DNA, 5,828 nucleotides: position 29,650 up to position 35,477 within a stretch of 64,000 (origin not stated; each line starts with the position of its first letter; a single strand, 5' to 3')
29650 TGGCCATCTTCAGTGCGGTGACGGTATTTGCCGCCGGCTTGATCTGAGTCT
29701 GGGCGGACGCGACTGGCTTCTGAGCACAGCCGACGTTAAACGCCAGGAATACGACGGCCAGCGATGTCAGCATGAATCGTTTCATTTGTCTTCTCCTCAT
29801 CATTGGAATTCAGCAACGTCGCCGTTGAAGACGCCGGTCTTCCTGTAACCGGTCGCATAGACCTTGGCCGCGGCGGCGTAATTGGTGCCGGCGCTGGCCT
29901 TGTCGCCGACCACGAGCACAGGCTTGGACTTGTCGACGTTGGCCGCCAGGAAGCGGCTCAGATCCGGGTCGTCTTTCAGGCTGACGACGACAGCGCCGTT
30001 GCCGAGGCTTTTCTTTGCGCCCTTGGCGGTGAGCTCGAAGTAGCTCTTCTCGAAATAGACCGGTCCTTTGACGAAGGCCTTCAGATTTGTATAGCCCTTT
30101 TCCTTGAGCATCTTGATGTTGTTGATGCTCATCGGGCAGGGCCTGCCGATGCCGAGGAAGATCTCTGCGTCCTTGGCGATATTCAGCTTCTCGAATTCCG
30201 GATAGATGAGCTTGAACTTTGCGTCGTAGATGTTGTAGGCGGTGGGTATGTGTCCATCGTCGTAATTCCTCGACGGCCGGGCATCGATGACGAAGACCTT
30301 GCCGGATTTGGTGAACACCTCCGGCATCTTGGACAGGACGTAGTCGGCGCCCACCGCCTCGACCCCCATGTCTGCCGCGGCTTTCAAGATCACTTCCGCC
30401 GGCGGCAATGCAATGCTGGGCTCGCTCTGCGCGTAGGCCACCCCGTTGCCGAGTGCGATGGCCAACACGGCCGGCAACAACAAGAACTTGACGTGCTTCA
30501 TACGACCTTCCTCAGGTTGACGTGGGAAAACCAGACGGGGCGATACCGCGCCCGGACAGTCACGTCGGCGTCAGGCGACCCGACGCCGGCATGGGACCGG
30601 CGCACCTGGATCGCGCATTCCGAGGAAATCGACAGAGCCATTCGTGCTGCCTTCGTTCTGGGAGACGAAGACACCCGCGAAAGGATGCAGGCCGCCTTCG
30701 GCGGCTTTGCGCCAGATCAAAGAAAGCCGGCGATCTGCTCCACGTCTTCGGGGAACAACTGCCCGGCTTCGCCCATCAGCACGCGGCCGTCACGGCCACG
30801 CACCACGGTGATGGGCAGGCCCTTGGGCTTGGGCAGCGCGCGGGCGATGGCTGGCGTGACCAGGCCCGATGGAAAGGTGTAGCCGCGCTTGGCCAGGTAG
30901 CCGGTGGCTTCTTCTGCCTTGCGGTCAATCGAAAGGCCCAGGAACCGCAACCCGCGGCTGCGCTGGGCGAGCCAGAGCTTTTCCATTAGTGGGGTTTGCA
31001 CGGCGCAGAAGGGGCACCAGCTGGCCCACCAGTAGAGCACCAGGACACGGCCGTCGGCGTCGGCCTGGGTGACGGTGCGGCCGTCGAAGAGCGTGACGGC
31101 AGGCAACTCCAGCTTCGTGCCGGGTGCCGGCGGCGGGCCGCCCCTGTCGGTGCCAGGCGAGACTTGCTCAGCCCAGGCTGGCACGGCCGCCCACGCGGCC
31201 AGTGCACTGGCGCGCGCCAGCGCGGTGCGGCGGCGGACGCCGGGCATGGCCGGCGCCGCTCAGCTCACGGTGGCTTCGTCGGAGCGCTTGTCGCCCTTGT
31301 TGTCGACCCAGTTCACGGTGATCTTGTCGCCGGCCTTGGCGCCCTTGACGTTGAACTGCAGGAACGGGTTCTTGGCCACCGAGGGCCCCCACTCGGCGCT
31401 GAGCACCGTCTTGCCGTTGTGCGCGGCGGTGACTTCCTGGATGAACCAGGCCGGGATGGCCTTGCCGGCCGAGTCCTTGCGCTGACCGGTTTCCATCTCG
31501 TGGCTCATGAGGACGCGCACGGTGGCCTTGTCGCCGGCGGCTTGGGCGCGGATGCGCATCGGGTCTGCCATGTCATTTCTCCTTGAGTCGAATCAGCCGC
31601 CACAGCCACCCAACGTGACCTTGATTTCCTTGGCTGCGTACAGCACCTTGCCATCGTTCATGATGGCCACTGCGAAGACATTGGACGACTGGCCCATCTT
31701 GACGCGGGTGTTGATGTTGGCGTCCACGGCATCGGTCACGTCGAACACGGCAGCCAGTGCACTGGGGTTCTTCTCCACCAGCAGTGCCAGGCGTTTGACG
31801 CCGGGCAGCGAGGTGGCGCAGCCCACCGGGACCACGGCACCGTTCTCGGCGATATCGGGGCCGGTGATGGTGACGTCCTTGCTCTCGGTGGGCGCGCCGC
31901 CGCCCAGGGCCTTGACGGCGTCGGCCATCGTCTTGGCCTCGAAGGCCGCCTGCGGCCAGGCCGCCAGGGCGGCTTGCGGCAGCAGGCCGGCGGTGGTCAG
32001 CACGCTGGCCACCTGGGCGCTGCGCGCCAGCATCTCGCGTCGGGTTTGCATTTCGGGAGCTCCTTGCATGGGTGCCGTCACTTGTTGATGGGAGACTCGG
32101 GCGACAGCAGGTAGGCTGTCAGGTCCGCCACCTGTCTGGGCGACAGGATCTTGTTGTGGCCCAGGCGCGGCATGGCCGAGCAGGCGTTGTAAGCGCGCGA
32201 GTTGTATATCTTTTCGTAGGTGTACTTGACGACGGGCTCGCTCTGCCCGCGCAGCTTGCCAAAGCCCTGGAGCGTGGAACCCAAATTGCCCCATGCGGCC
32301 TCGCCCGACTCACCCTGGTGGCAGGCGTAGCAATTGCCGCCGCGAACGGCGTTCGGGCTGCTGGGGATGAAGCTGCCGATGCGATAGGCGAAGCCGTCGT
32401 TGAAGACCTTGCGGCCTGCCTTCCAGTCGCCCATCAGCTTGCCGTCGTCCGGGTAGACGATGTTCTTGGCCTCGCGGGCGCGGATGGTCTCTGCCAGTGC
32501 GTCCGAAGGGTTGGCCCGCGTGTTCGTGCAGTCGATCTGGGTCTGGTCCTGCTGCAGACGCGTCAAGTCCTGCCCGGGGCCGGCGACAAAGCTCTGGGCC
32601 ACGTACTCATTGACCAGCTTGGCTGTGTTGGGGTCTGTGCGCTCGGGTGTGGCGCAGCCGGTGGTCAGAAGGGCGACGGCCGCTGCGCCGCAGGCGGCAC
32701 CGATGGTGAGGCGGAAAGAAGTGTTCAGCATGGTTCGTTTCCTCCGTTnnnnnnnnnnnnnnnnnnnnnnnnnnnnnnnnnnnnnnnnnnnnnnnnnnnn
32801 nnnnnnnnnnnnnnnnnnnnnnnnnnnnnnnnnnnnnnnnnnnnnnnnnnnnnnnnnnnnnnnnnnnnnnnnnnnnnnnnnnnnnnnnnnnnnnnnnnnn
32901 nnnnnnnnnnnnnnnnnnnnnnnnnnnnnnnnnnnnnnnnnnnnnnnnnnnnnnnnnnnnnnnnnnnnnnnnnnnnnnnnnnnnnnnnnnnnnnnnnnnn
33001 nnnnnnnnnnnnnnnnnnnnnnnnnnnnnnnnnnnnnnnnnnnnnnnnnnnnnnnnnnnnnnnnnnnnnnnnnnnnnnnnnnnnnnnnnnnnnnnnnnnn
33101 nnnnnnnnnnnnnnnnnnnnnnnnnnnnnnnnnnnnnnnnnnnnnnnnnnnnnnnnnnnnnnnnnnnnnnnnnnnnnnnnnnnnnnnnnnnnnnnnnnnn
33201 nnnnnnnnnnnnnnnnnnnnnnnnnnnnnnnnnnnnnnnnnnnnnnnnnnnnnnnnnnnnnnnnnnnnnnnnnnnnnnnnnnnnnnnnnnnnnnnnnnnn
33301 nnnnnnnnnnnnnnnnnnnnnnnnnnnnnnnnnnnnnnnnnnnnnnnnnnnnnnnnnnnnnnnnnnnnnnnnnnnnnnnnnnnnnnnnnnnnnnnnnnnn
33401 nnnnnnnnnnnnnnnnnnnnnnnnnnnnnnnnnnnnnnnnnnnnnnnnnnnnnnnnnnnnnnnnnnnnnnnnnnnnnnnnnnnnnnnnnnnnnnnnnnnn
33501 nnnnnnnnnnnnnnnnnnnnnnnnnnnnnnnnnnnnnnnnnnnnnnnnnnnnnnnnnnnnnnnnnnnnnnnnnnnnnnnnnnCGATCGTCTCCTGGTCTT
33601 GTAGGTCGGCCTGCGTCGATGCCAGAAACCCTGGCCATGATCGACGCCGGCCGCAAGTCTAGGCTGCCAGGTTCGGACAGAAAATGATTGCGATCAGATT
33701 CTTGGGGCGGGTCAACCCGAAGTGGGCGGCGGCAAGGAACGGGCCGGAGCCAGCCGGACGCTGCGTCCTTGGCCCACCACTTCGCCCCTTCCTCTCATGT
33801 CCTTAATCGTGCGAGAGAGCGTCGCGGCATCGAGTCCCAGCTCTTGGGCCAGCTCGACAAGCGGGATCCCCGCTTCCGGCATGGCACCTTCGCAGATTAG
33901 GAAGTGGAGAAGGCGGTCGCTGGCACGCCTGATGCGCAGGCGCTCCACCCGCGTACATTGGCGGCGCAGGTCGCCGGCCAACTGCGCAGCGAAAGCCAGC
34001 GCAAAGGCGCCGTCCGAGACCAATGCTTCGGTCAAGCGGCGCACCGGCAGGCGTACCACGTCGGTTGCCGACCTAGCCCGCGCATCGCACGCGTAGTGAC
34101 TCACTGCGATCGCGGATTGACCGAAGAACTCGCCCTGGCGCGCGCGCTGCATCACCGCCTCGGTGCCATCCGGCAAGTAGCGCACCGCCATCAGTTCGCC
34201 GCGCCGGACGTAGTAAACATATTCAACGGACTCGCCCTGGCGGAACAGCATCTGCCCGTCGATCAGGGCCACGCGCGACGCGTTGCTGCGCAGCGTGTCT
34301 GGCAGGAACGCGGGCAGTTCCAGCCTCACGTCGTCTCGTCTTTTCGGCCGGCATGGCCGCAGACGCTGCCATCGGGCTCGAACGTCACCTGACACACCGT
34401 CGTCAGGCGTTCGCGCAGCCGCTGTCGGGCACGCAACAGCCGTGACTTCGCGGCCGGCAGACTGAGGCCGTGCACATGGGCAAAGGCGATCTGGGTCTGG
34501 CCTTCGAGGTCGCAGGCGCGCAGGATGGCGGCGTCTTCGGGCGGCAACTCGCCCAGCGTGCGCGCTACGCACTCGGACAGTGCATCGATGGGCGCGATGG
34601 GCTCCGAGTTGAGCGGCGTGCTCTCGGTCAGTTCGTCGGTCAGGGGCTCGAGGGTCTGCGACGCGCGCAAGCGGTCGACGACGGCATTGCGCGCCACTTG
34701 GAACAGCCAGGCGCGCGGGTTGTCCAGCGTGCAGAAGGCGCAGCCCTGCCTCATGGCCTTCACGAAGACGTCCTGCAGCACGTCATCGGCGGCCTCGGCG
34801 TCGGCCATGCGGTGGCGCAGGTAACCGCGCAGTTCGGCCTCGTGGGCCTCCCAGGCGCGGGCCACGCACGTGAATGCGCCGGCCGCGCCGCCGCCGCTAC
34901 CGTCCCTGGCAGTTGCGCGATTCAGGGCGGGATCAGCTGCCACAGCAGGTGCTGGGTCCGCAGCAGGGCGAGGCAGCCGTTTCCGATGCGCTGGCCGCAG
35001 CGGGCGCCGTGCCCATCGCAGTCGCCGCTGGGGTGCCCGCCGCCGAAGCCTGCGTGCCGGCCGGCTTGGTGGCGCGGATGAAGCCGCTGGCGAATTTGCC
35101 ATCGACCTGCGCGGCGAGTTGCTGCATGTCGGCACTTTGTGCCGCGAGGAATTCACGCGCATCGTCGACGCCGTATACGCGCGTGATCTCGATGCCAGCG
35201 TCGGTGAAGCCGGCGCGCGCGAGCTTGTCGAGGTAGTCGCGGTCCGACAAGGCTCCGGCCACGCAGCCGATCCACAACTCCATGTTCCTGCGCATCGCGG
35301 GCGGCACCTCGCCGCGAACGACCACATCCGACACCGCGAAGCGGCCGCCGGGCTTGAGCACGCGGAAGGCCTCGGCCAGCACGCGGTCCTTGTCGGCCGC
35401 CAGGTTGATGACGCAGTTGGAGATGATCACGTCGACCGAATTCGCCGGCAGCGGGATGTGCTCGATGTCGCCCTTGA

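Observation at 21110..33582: SoxB-less Sox module wired to rhodaneses, thioredoxins, CcdA, permeases and a metal exporter, all on one strand: candidate undescribed periplasmic sulfane-sulfur/thiol relay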

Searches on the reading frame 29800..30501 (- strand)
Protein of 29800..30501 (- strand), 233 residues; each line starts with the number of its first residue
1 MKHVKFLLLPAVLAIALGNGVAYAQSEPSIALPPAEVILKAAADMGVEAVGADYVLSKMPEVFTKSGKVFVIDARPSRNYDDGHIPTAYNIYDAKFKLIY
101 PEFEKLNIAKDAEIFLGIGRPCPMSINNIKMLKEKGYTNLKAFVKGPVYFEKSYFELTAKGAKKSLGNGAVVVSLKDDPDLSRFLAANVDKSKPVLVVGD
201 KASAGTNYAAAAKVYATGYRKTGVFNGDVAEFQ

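Call 5: search_protein_families(library=pfam, proteins=[window:29800-30501:-], max_evalue=0.01)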
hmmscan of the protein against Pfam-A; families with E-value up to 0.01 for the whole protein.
window:29800-30501:- (233 aa): 1 family
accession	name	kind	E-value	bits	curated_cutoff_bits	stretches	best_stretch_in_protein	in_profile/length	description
PF00581.25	Rhodanese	-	3.5e-10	40.7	22.2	1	66-140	11-89/102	Rhodanese-like domain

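Call 10: search_protein_families(library=ncbifam, proteins=[window:29800-30501:-], max_evalue=0.01)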
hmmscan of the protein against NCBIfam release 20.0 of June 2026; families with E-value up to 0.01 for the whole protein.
window:29800-30501:- (233 aa): 0 families

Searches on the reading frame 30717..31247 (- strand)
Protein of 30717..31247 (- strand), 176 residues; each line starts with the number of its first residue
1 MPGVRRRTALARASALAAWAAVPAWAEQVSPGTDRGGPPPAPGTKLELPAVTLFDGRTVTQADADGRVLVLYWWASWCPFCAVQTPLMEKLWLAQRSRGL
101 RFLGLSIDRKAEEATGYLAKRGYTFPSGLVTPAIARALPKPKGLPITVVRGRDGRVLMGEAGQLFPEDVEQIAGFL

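Call 5: search_protein_families(library=pfam, proteins=[window:30717-31247:-], max_evalue=0.01)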
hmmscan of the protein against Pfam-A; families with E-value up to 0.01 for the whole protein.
window:30717-31247:- (176 aa): 4 families
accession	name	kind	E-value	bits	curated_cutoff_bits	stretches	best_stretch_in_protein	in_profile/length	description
PF08534.16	Redoxin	-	3.3e-10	40.4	26.6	1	48-127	6-90/148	Redoxin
PF00578.27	AhpC-TSA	-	8.8e-10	39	26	1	53-126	12-85/124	AhpC/TSA family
PF13905.12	Thioredoxin_8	-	9.2e-06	26.3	27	1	66-156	1-94/94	Thioredoxin-like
PF00085.26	Thioredoxin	-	0.0013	19.1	23.5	1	65-115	18-66/103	Thioredoxin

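Call 10: search_protein_families(library=ncbifam, proteins=[window:30717-31247:-], max_evalue=0.01)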
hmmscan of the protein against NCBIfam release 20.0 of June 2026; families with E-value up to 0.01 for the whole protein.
window:30717-31247:- (176 aa): 9 families
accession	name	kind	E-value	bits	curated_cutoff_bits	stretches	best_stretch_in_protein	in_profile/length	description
NF002854.0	PRK03147.1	subfamily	3.6e-08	33.5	170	1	51-171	47-167/176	thiol-disulfide oxidoreductase ResA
NF047696.1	ThlDiSintTplARhiz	equivalog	1.9e-06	27.8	230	1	50-113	81-144/219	thiol:disulfide interchange protein TlpA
TIGR00385.1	dsbE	subfamily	2e-06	27.5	123.15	1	61-170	58-164/173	DsbE family thiol:disulfide interchange protein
NF041054.1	WAxxUGC_long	equivalog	4.9e-05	22.8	300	1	47-127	83-165/354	ResA-like WAxxUGC motif-containing protein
TIGR01068.1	thioredoxin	equivalog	8e-05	22.7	96.8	1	65-117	14-64/101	thioredoxin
NF041202.1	StoA_CxxC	exception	0.00022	21.2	210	1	62-126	48-114/163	endospore biogenesis thiol-disulfide oxidoreductase StoA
NF011941.0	PRK15412.1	equivalog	0.00085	18.9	359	1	64-125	66-123/185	thiol:disulfide interchange protein DsbE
NF008229.0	PRK10996.1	equivalog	0.003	17.3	125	1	64-115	50-100/141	thioredoxin TrxC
NF006898.0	PRK09381.1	equivalog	0.0051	17.2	138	1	62-117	18-71/109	thioredoxin TrxA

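Call 53: search_solved_structures(query=window:30717-31247:-, max_evalue=0.001)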
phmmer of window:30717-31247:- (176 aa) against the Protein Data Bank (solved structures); distinct sequences matched with E-value up to 0.001: 35.
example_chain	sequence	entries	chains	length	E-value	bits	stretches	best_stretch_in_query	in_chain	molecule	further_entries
3kcm_A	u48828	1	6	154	7.5e-12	48.6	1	53-168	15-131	Thioredoxin family protein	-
2ls5_A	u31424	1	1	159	1.6e-11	47.6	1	50-157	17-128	Uncharacterized protein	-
3or5_A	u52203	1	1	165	4.8e-11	46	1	38-138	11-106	Thiol:disulfide interchange protein, thioredoxin family protein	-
3gl3_A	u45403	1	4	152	7.9e-10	42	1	59-170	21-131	Putative Thiol:disulfide interchange protein DsbE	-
4nmu_A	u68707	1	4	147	1.3e-07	34.8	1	50-172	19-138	Thiol-disulfide oxidoreductase ResA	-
3c71_A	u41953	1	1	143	2.6e-07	33.8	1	55-163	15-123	Thiol-disulfide oxidoreductase resA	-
1kng_A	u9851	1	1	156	5.7e-07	32.7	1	61-171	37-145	THIOL:DISULFIDE INTERCHANGE PROTEIN CYCY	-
28db_A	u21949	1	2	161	1.1e-06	31.8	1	56-165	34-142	Redoxin domain protein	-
2lja_A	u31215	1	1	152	1.5e-06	31.3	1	54-158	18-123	Putative thiol-disulfide oxidoreductase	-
5um7_A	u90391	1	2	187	1.6e-06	31.3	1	59-136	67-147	Thioredoxin signature protein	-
3hcz_A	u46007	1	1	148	2.7e-06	30.5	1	62-118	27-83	Possible thiol-disulfide isomerase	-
3hdc_A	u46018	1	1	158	3.3e-06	30.2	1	47-114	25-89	Thioredoxin family protein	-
2h1b_A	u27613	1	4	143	3.5e-06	30.1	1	55-163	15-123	Thiol-disulfide oxidoreductase resA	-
3c73_A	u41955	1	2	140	3.6e-06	30.1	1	55-163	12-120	Thiol-disulfide oxidoreductase resA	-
2lrn_A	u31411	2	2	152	6.8e-06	29.2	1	48-113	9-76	Thiol:disulfide interchange protein | Putative thiol-disulfide oxidoreductase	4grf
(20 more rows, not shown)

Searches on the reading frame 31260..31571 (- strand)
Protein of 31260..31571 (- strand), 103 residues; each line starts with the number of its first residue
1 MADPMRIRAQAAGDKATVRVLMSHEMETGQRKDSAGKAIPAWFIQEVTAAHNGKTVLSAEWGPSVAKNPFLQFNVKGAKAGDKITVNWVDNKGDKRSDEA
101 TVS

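Call 5: search_protein_families(library=pfam, proteins=[window:31260-31571:-], max_evalue=0.01)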
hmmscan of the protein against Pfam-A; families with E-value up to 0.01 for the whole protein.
window:31260-31571:- (103 aa): 1 family
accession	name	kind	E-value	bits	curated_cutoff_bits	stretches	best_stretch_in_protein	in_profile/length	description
PF08770.17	SoxZ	-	6.1e-39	132.1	25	1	7-100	3-97/98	Sulphur oxidation protein SoxZ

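Call 10: search_protein_families(library=ncbifam, proteins=[window:31260-31571:-], max_evalue=0.01)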
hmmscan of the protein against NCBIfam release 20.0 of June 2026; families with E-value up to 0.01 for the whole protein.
window:31260-31571:- (103 aa): 2 families
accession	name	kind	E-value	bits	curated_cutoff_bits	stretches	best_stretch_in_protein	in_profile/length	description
TIGR04490.1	SoxZ_true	equivalog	5.6e-40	135.2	76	1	6-102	1-98/98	thiosulfate oxidation carrier complex protein SoxZ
TIGR04557.1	fuse_rel_SoxYZ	equivalog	8.8e-17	61.1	140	1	5-95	132-224/226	quinoprotein dehydrogenase-associated SoxYZ-like carrier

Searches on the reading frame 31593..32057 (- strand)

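Call 5: search_protein_families(library=pfam, proteins=[window:31593-32057:-], max_evalue=0.01)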
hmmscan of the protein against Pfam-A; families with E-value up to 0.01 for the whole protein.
window:31593-32057:- (154 aa): 1 family
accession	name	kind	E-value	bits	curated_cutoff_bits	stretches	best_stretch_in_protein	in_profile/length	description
PF13501.12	SoxY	-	4.1e-34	117.6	28.4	1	50-152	4-112/112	Sulfur oxidation protein SoxY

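Call 10: search_protein_families(library=ncbifam, proteins=[window:31593-32057:-], max_evalue=0.01)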
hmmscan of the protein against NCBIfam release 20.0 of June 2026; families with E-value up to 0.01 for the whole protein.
window:31593-32057:- (154 aa): 3 families
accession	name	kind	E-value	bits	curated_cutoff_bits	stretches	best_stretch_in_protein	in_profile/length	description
TIGR04488.1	SoxY_true_GGCGG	equivalog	2e-49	167.9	125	1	5-154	1-149/149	thiosulfate oxidation carrier protein SoxY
TIGR04557.1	fuse_rel_SoxYZ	equivalog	3.6e-20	72.2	140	1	55-153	12-115/226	quinoprotein dehydrogenase-associated SoxYZ-like carrier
TIGR04487.1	SoxY_para_1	exception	2.7e-16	59.7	172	1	6-152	2-144/146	SoxY-related AACIE arm protein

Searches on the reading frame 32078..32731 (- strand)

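Call 5: search_protein_families(library=pfam, proteins=[window:32078-32731:-], max_evalue=0.01)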
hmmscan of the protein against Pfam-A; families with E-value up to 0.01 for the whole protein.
window:32078-32731:- (217 aa): 2 families
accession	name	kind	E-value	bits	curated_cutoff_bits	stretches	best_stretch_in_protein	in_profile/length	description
PF00034.26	Cytochrom_C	-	5e-05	25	21.3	1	133-210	11-88/90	Cytochrome c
PF13442.11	Cytochrome_CBB3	-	0.0029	18.3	27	1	133-208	13-68/68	Cytochrome C oxidase, cbb3-type, subunit III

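Call 10: search_protein_families(library=ncbifam, proteins=[window:32078-32731:-], max_evalue=0.01)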
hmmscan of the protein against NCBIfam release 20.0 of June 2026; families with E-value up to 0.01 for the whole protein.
window:32078-32731:- (217 aa): 2 families
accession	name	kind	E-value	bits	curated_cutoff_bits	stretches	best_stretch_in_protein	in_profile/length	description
TIGR04485.1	thiosulf_SoxX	equivalog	2.2e-22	79.6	61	1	131-211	2-78/78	sulfur oxidation c-type cytochrome SoxX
TIGR02603.1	CxxCH_TIGR02603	domain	0.0092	16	68.15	0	176-209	100-132/134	putative heme-binding domain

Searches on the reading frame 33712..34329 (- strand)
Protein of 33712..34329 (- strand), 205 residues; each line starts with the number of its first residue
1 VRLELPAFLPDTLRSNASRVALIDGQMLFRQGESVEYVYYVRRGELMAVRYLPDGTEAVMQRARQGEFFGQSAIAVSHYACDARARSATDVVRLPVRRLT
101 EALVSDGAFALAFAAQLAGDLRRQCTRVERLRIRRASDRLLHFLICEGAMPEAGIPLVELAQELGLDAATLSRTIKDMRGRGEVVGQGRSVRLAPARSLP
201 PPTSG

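Call 65: search_protein_families(library=ncbifam, proteins=[window:33712-34329:-], max_evalue=0.001)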
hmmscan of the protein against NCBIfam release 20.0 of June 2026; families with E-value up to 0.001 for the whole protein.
window:33712-34329:- (205 aa): 8 families
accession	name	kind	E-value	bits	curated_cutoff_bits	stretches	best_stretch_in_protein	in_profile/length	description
NF006901.0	PRK09392.1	equivalog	5e-10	39.1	211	1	25-194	38-212/236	transcriptional activator FtrB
NF008732.0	PRK11753.1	equivalog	1.1e-09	38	266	1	26-153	32-161/214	cAMP-activated global transcriptional regulator CRP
NF050806.1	TransRegFixKCaul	equivalog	1.2e-07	31.1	300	1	17-182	23-192/215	transcriptional regulator FixK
NF052518.1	TransRegLdrP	equivalog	2.3e-05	24.5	300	1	27-106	9-88/195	transcriptional regulator LdrP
TIGR03896.1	cyc_nuc_ocin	subfamily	3e-05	23.5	161.05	1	19-125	163-270/317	bacteriocin-type transport-associated protein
NF050815.1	TransActFtrBCaul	equivalog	5.2e-05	22.6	300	1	17-176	32-197/251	transcriptional activator FtrB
TIGR03697.1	NtcA_cyano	equivalog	7.8e-05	22.5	244.95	1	25-146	1-125/193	global nitrogen regulator NtcA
NF041163.2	encap_f2b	equivalog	7.8e-05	22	400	1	19-104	97-184/450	family 2B encapsulin nanocompartment shell protein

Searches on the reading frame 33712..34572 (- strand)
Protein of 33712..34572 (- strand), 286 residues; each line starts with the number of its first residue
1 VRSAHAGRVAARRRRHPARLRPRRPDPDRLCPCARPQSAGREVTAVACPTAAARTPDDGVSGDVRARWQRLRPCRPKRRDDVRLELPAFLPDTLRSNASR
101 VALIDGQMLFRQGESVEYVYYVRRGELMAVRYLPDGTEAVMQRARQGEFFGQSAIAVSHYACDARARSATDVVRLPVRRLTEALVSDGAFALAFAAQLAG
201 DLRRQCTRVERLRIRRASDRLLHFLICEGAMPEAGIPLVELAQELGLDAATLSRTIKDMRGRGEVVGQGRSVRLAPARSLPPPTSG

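Call 8: search_protein_families(library=pfam, proteins=[window:33712-34572:-], max_evalue=0.01)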
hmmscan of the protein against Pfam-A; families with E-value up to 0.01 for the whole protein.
window:33712-34572:- (286 aa): 3 families
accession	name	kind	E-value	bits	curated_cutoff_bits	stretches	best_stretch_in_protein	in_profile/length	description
PF00027.35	cNMP_binding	-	2.2e-15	56.8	27.5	1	105-184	6-86/89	Cyclic nucleotide-binding domain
PF12802.13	MarR_2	-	0.0022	18.6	27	1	236-266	21-51/61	MarR family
PF13404.12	HTH_AsnC-type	-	0.0069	16.6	27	0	236-260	18-42/42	AsnC-type helix-turn-helix domain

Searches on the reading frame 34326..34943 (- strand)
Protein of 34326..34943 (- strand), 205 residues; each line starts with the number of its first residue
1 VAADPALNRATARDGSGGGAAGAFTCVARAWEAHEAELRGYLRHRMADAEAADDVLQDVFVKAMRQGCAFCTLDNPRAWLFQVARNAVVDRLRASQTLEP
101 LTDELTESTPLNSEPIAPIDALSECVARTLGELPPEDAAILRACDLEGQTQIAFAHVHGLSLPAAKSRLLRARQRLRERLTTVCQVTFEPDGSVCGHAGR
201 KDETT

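Call 65: search_protein_families(library=ncbifam, proteins=[window:34326-34943:-], max_evalue=0.001)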
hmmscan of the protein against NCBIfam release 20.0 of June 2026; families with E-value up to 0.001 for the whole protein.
window:34326-34943:- (205 aa): 73 families (the best 25 are shown)
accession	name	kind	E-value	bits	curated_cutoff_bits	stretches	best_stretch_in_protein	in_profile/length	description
TIGR02959.1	SigZ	equivalog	2.2e-42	144.8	168.65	1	31-200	1-168/170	RNA polymerase sigma factor SigZ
NF007215.0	PRK09637.1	equivalog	2.1e-36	125.6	212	1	26-203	2-177/181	RNA polymerase sigma factor SigZ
TIGR02989.1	Sig-70_gvs1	subfamily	1.2e-19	70.8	124.55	1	28-178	4-156/158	RNA polymerase sigma-70 factor, Rhodopirellula/Verrucomicrobium family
NF007225.0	PRK09643.1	equivalog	1.5e-18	67.2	190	1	31-183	33-185/204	RNA polymerase sigma factor SigM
NF058625.1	sigma_PG0214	equivalog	6.8e-18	64.9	130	1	45-182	24-163/170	GFO_1088 family ECF-type sigma factor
NF009166.1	PRK12513.1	equivalog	5.4e-16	58.9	206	1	30-182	27-188/193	RNA polymerase sigma factor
TIGR02985.1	Sig70_bacteroi1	subfamily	6.1e-16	59.1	126.4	1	32-180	8-162/162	RNA polymerase sigma-70 factor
NF007227.0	PRK09645.1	subfamily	2e-15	57.1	202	1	28-181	16-171/177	sigma-70 family RNA polymerase sigma factor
TIGR02937.1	sigma70-ECF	superfamily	2.3e-15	56.6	42.9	1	30-180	6-165/165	sigma-70 family RNA polymerase sigma factor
NF009164.0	PRK12511.1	equivalog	1.4e-14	54.1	185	1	36-178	15-157/182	RNA polymerase sigma factor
NF009171.0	PRK12518.1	equivalog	3.3e-14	53.1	208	1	31-181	33-185/191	RNA polymerase sigma factor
TIGR02950.1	SigM_subfam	subfamily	5e-14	52.4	147.95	1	33-180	8-158/159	RNA polymerase sigma factor, SigM family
TIGR02983.1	SigE-fam_strep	subfamily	9.1e-14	51.7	141.55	1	31-182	12-160/162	SigE family RNA polymerase sigma factor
NF007226.0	PRK09644.1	equivalog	1.7e-13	51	199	1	46-180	22-157/166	RNA polymerase sigma factor SigM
NF004113.0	PRK05602.1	equivalog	4e-13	49.5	208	1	45-181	64-202/211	RNA polymerase sigma factor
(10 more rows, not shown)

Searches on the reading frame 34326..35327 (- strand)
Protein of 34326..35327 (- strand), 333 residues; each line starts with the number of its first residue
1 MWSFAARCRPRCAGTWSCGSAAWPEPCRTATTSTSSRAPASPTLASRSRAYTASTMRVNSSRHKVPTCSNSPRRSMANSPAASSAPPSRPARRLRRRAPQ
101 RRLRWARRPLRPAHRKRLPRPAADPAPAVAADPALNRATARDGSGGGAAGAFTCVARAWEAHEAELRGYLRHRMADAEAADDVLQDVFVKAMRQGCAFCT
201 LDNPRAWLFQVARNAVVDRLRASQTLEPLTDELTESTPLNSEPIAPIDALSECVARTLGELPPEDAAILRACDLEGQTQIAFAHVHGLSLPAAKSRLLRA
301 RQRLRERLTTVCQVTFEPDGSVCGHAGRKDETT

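Call 8: search_protein_families(library=pfam, proteins=[window:34326-35327:-], max_evalue=0.01)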
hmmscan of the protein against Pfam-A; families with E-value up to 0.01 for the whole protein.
window:34326-35327:- (333 aa): 3 families
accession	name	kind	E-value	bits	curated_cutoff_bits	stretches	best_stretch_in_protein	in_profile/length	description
PF04542.20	Sigma70_r2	-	8.3e-12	45.2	24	1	160-223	3-68/71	Sigma-70 region 2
PF08281.18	Sigma70_r4_2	-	7.4e-07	29.2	25.7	1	252-304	2-54/54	Sigma-70, region 4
PF04545.22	Sigma70_r4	-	6e-05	22.9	24.1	1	258-306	2-50/50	Sigma-70, region 4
